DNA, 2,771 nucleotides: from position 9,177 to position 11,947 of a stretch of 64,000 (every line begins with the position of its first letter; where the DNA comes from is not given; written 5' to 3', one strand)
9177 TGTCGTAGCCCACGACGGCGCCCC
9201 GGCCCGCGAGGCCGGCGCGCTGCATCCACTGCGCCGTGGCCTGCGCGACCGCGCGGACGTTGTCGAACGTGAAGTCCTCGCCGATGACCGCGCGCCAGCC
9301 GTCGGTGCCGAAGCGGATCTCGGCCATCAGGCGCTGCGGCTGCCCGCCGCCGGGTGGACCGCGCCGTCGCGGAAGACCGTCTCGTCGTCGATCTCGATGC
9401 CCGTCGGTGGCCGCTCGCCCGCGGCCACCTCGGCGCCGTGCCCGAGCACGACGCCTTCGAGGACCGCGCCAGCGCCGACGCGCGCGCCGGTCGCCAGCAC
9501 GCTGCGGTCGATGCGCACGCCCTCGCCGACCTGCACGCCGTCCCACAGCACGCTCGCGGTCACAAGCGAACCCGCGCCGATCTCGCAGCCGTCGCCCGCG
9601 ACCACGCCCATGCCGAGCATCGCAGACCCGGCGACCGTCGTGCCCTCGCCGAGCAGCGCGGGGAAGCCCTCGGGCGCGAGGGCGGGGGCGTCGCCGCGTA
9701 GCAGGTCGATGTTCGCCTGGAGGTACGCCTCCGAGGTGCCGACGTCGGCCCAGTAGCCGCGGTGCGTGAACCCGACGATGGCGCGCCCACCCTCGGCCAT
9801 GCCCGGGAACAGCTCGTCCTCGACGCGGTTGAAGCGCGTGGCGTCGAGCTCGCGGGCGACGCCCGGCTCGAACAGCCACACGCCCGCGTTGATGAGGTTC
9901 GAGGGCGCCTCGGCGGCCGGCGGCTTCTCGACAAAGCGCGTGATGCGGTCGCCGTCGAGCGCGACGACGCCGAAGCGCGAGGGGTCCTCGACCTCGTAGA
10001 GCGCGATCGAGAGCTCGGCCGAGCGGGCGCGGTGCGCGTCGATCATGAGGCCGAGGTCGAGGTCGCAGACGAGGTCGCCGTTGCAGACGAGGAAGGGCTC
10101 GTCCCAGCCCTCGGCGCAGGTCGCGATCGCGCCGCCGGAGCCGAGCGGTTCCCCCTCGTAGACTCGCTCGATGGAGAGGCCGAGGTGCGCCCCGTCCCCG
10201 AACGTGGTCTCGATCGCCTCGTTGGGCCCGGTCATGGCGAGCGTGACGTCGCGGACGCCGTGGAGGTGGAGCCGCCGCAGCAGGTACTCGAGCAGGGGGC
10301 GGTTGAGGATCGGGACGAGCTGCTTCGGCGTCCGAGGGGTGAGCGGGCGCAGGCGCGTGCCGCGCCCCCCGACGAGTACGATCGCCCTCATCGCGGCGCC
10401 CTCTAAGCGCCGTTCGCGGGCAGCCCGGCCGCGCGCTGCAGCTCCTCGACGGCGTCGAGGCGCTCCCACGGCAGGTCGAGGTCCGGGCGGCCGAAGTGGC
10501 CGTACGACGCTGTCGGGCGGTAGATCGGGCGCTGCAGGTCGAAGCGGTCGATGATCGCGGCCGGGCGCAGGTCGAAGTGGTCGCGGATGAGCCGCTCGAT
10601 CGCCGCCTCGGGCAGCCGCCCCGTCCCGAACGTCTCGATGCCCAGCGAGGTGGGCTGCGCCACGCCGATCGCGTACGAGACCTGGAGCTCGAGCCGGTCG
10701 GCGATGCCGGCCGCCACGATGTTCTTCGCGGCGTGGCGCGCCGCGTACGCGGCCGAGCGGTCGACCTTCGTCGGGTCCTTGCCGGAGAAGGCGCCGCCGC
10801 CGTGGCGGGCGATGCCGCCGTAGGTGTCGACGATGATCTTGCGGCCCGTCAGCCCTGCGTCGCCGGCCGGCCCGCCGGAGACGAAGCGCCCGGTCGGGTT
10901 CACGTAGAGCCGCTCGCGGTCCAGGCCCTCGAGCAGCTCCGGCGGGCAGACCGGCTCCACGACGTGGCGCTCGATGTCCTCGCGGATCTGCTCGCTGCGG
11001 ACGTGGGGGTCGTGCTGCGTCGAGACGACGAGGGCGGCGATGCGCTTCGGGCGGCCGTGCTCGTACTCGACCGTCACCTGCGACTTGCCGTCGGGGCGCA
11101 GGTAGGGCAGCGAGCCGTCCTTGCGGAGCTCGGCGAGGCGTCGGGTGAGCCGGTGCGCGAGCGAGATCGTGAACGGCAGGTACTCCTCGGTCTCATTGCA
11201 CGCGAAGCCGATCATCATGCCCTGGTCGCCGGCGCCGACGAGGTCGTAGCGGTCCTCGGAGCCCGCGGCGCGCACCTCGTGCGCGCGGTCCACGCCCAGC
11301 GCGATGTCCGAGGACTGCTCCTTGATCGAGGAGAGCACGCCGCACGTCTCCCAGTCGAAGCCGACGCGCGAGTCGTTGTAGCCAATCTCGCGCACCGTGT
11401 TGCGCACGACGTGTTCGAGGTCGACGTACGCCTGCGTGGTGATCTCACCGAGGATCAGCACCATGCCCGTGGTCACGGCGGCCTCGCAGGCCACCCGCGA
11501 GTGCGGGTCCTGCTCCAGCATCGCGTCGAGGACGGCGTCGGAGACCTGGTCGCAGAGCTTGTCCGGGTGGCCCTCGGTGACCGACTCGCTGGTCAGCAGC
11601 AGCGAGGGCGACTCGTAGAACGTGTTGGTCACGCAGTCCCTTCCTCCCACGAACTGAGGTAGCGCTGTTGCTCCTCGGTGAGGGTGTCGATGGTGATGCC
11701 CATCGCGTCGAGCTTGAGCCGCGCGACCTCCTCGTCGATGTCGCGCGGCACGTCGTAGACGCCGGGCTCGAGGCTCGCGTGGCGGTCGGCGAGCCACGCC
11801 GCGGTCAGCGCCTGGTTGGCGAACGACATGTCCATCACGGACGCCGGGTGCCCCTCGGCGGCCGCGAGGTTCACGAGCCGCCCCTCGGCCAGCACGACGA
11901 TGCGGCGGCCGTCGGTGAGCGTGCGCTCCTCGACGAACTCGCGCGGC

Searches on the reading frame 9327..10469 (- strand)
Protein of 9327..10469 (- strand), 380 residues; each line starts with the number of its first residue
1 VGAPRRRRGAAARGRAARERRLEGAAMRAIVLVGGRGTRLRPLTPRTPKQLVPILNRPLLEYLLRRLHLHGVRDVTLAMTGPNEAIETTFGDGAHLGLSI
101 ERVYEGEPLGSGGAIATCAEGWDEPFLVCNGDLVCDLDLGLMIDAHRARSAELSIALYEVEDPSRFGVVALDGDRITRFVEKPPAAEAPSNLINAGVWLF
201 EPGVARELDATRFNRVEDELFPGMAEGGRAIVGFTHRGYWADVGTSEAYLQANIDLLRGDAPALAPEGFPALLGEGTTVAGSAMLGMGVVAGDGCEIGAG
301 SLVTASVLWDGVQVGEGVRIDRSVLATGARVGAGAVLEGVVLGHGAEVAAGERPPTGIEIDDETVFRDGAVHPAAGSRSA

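Call 17: search_protein_families(library=pfam, proteins=[window:9327-10469:-])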
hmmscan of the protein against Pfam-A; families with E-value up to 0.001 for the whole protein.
window:9327-10469:- (380 aa): 5 families
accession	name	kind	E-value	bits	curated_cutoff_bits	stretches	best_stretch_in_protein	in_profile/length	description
PF00483.29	NTP_transferase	-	6e-47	160.7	21.2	1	29-257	2-243/245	Nucleotidyl transferase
PF25084.1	LbH_EIF2B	-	3.3e-12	46.8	54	1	272-350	23-101/105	EIF2B subunit epsilon LbH domain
PF12804.13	NTP_transf_3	-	7.7e-09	36.4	27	1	29-135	1-98/160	MobA-like NTP transferase domain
PF24894.1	Hexapep_GlmU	-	5.4e-07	30.1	23.3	1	292-352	22-81/104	GlmU-like, C-terminal hexapeptide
PF00132.30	Hexapep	-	6.9e-06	26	27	0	311-343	1-35/36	Bacterial transferase hexapeptide (six repeats)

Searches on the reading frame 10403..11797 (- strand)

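Call 17: search_protein_families(library=pfam, proteins=[window:10403-11797:-])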
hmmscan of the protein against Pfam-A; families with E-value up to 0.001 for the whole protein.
window:10403-11797:- (464 aa): 3 families
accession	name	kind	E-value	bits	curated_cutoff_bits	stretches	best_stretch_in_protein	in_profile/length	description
PF02773.21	S-AdoMet_synt_C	-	4.4e-65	218.2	25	1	308-446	2-138/138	S-adenosylmethionine synthetase, C-terminal domain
PF02772.21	S-AdoMet_synt_M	-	1.2e-46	158.2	29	1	187-305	2-120/120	S-adenosylmethionine synthetase, central domain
PF00438.25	S-AdoMet_synt_N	-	1.4e-44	151.1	33.1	1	67-162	3-98/99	S-adenosylmethionine synthetase, N-terminal domain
